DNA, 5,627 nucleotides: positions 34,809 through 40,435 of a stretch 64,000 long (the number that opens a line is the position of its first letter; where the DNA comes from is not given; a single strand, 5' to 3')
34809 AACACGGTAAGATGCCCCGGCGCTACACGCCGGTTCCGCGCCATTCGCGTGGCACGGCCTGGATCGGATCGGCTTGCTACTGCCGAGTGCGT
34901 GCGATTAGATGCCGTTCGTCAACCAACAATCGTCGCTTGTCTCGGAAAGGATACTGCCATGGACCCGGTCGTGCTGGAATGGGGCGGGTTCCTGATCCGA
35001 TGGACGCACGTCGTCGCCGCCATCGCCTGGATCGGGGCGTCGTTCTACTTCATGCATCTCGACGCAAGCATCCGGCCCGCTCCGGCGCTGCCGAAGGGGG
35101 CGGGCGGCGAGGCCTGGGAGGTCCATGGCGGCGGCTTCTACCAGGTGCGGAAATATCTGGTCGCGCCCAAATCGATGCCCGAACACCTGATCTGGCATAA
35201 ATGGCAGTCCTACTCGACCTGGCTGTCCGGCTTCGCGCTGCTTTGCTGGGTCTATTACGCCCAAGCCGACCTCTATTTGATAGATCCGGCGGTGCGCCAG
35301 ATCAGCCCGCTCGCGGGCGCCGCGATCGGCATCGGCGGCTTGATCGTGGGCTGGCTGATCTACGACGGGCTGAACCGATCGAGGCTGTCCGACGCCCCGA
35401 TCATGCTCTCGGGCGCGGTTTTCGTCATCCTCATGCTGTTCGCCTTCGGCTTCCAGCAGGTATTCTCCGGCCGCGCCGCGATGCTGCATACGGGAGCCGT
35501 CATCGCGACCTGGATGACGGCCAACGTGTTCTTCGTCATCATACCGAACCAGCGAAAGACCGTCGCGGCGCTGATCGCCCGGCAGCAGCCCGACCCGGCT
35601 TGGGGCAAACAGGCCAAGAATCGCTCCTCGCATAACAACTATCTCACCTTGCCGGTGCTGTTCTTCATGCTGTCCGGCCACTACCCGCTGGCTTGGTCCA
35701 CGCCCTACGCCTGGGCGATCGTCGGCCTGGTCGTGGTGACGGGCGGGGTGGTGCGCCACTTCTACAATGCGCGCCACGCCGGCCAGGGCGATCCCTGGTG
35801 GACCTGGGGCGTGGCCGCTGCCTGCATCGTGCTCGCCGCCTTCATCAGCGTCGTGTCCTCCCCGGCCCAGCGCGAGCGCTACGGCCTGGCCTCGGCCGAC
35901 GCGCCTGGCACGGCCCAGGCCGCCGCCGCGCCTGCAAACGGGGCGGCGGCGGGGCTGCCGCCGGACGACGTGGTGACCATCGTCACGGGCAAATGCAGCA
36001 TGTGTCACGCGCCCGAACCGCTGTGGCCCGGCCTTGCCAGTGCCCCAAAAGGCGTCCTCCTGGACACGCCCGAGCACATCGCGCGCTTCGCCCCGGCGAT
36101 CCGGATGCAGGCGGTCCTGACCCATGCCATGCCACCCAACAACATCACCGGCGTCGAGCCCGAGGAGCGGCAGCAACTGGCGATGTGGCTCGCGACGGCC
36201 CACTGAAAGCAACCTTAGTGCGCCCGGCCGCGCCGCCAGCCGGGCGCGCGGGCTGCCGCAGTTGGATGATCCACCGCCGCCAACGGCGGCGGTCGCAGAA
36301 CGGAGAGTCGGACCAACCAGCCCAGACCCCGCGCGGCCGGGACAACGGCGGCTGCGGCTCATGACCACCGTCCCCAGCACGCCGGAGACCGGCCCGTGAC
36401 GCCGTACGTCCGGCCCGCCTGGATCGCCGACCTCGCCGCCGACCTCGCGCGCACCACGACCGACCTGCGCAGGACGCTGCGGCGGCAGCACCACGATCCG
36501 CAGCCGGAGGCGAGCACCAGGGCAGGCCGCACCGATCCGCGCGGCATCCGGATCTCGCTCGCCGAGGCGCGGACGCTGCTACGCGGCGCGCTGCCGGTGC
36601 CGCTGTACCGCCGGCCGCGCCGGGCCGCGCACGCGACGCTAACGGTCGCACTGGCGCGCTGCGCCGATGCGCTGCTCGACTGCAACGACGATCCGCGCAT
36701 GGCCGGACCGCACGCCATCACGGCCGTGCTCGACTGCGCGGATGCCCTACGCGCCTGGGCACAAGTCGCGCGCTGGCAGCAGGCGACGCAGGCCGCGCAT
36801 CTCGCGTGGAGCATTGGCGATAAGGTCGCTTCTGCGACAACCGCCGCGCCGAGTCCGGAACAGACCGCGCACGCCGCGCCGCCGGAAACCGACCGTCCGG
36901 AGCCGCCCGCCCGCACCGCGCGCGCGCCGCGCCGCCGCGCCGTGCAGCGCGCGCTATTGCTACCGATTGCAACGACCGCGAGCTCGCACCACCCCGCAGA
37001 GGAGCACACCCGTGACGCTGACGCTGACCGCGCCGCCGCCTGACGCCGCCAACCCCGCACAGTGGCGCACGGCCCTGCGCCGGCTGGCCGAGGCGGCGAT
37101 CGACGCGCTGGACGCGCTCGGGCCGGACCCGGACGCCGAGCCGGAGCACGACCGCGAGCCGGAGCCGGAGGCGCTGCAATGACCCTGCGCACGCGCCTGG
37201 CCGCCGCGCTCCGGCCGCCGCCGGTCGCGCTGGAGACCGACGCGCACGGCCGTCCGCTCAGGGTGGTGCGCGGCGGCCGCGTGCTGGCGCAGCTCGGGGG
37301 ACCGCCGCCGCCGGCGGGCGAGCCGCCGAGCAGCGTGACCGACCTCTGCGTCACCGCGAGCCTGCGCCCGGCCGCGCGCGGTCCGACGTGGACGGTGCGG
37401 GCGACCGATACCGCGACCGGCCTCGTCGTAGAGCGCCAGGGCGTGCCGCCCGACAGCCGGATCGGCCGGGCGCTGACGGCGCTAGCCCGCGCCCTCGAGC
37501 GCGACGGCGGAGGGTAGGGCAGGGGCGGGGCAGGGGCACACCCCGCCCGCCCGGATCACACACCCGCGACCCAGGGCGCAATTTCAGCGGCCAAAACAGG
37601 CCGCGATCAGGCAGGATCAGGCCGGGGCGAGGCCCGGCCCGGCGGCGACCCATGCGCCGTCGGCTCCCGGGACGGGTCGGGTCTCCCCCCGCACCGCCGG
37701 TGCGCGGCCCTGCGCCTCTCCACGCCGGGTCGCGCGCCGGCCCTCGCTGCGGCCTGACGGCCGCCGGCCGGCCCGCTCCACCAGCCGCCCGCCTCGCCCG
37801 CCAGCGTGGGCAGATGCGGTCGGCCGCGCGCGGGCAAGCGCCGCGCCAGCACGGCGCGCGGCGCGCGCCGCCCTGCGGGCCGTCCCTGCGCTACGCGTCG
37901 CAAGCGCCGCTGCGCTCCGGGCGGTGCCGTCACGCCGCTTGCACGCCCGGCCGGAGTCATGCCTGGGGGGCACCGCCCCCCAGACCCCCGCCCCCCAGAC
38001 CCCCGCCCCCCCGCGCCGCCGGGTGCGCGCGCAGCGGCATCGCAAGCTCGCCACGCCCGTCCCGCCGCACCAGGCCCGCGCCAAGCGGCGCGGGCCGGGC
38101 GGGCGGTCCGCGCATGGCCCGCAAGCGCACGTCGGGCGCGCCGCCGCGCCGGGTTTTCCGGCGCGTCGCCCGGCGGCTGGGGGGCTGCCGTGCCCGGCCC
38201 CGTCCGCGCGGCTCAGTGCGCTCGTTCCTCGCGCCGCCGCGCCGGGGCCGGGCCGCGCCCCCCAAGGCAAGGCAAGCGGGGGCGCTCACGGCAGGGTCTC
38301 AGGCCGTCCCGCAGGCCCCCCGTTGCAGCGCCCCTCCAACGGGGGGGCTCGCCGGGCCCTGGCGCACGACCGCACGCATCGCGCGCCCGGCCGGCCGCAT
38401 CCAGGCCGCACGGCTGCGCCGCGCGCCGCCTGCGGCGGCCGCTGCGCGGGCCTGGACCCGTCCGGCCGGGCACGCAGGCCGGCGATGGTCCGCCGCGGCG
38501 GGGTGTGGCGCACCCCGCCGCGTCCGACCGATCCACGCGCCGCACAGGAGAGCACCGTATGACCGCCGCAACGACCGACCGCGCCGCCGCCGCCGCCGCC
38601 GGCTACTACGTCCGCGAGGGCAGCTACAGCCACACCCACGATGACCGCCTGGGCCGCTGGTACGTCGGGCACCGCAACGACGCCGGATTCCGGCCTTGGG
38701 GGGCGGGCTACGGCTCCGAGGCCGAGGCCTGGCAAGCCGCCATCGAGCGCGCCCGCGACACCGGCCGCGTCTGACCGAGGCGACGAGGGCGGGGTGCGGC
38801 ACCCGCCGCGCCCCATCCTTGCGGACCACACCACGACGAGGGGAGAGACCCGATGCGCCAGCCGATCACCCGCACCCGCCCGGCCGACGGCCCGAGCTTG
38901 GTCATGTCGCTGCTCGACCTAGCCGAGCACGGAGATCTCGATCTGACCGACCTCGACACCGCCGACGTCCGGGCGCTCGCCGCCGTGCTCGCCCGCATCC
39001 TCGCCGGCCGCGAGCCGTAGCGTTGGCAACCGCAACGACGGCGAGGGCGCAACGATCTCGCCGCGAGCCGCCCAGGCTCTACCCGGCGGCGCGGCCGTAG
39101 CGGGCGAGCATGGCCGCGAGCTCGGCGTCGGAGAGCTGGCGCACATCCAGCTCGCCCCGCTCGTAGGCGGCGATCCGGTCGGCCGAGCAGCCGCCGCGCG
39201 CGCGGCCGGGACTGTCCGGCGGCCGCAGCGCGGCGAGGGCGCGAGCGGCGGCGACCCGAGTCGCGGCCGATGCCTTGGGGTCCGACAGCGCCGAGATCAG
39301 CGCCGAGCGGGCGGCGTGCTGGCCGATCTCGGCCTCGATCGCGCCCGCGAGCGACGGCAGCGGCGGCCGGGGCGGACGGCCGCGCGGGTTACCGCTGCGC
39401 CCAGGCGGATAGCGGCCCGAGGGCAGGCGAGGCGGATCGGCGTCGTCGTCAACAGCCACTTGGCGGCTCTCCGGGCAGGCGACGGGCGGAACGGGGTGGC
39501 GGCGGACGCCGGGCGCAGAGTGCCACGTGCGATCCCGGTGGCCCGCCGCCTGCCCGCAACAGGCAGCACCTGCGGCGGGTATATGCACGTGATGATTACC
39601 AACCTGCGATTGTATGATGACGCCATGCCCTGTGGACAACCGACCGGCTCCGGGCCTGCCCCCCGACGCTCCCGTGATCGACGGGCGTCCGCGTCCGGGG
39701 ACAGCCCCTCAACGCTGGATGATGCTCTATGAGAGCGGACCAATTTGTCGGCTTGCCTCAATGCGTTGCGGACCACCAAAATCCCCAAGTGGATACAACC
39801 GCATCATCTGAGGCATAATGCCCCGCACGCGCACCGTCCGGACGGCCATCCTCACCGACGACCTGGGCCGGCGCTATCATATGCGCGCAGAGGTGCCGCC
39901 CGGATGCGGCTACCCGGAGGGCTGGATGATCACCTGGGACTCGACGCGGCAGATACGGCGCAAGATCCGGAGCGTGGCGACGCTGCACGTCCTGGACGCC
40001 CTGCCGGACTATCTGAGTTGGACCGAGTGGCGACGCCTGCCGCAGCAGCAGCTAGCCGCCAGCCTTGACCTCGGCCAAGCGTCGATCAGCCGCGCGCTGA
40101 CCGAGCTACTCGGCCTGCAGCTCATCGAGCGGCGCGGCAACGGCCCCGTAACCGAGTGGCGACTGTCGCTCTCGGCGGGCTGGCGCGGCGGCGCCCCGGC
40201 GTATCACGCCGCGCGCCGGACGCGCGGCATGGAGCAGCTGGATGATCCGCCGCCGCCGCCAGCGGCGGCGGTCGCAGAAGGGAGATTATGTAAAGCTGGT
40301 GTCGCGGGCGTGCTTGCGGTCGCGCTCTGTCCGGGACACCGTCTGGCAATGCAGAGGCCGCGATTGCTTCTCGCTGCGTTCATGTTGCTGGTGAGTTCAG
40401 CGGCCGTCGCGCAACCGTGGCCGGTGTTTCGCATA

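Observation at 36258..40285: A ~4.0-kb insertion bounded by ~50-bp direct repeats re-joins into an intact gene, yet has no visible integrase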

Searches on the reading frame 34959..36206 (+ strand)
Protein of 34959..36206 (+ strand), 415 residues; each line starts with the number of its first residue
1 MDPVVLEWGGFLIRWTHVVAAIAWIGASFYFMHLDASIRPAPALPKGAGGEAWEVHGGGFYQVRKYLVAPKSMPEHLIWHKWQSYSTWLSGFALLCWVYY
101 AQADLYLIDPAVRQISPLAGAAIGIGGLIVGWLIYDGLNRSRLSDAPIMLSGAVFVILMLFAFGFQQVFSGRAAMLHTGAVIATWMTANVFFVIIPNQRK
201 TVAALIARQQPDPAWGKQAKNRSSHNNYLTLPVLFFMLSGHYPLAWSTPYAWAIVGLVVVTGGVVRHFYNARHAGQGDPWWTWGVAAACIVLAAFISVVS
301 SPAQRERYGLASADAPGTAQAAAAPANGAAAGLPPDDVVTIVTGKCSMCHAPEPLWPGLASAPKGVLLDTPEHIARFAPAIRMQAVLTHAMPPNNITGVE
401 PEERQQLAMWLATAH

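Call 31: find_related_loci(query=window:34959-36206:+, collection=genome_contigs, flank=7000)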
Query window:34959-36206:+ (415 aa) in genome_contigs; peptide patterns used: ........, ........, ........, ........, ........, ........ (x = any residue, [..] = any of these).
331 stretches matched a pattern; 325 encode a relative of the query (tblastn E <= 1e-3); the best 80 are kept; 80 distinct loci.
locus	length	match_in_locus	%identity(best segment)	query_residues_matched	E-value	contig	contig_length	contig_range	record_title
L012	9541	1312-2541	74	1-412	0e+0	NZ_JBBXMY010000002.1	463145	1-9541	Methylobacterium litchii strain SD21 NODE_2_length_463145_cov_53.725656, whole genome shotgun sequence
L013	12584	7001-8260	74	1-412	0e+0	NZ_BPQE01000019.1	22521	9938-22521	Methylobacterium aerolatum strain DSM 19013 entry19, whole genome shotgun sequence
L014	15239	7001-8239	73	1-412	0e+0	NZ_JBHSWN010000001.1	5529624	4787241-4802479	Methylobacterium komagatae strain NBRC 103627 GCM70026891_2, whole genome shotgun sequence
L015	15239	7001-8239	73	1-412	0e+0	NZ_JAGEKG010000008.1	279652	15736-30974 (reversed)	Methylobacterium sp. NFXW15 NFXW15_8, whole genome shotgun sequence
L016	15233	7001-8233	75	1-411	0e+0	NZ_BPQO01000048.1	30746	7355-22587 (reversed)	Methylobacterium hispanicum strain DSM 16372 entry48, whole genome shotgun sequence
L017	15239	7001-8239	74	1-412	0e+0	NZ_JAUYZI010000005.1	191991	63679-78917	Methylobacterium sp. NEAU 140 Scaffold5, whole genome shotgun sequence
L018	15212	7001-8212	66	1-411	1e-175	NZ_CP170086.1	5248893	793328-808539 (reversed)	Roseomonas sp. CCTCC AB2023176 chromosome, complete genome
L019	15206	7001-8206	62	1-411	1e-170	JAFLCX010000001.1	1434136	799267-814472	MAG: Hyphomicrobiales bacterium isolate UWPOB_RHIZO1 gnl_X_LBJPLGLJ_1, whole genome shotgun sequence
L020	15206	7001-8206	61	1-411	4e-170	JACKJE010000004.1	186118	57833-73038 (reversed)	MAG: Methylobacteriaceae bacterium isolate HK-STAS-PROT-31 HK-STAS-PROT-31_4, whole genome shotgun sequence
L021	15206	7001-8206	59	1-412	8e-170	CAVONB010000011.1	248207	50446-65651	MAG: uncultured Alphaproteobacteria bacterium isolate MFD09779.bin.2.162 genome assembly, contig: contig_35580, whole ge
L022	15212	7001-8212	61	1-411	6e-169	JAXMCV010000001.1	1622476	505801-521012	MAG: Beijerinckiaceae bacterium isolate STL-PRO19 C1.98.fa-1, whole genome shotgun sequence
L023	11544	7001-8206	60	1-412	8e-169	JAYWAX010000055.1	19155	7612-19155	MAG: Acetobacteraceae bacterium isolate GL93_DN_metabinner_11_sub GL93_DN_metabinner_11_sub_54, whole genome shotgun seq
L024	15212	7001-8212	59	1-412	3e-168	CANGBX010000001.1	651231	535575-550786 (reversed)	MAG: Beijerinckiaceae bacterium isolate Jr-28jun17-108 genome assembly, contig: Jr-28jun17-C1, whole genome shotgun sequ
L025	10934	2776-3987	61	1-413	6e-168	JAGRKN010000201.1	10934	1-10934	MAG: Rhodoblastus sp. isolate HKST-UBA40 2008_16771, whole genome shotgun sequence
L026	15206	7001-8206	62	1-411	7e-168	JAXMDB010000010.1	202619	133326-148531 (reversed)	MAG: Hyphomicrobiaceae bacterium isolate STL-PRO25 C2.31.fa-10, whole genome shotgun sequence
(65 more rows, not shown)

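Call 34: find_encoding_contigs(protein=window:34959-36206:+, flank=6000, max_places=10)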
Protein window:34959-36206:+ (415 aa): no gene with exactly this product is on record in the collection.

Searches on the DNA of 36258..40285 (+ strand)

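Call 14: search_dna_similar(query=window:36258-40285:+, collection=plasmids, mode=distant, max_rows=20)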
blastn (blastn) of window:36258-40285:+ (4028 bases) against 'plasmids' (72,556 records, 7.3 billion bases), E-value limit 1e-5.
Records with a match: 1; places in all: 2; records where one place covers at least 80% of the query: 0.
Best place of each record, by identity: 60-80% 1.
By first word of the organism name: Streptomyces 1.
By predicted mobility (MOB-suite, as given by PLSDB): non-mobilizable 1.
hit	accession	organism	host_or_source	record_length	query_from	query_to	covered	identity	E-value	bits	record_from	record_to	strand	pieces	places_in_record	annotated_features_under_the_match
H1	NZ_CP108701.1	Streptomyces sp. NBC_01006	-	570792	837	913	2%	79.2%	4e-6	63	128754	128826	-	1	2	serine hydrolase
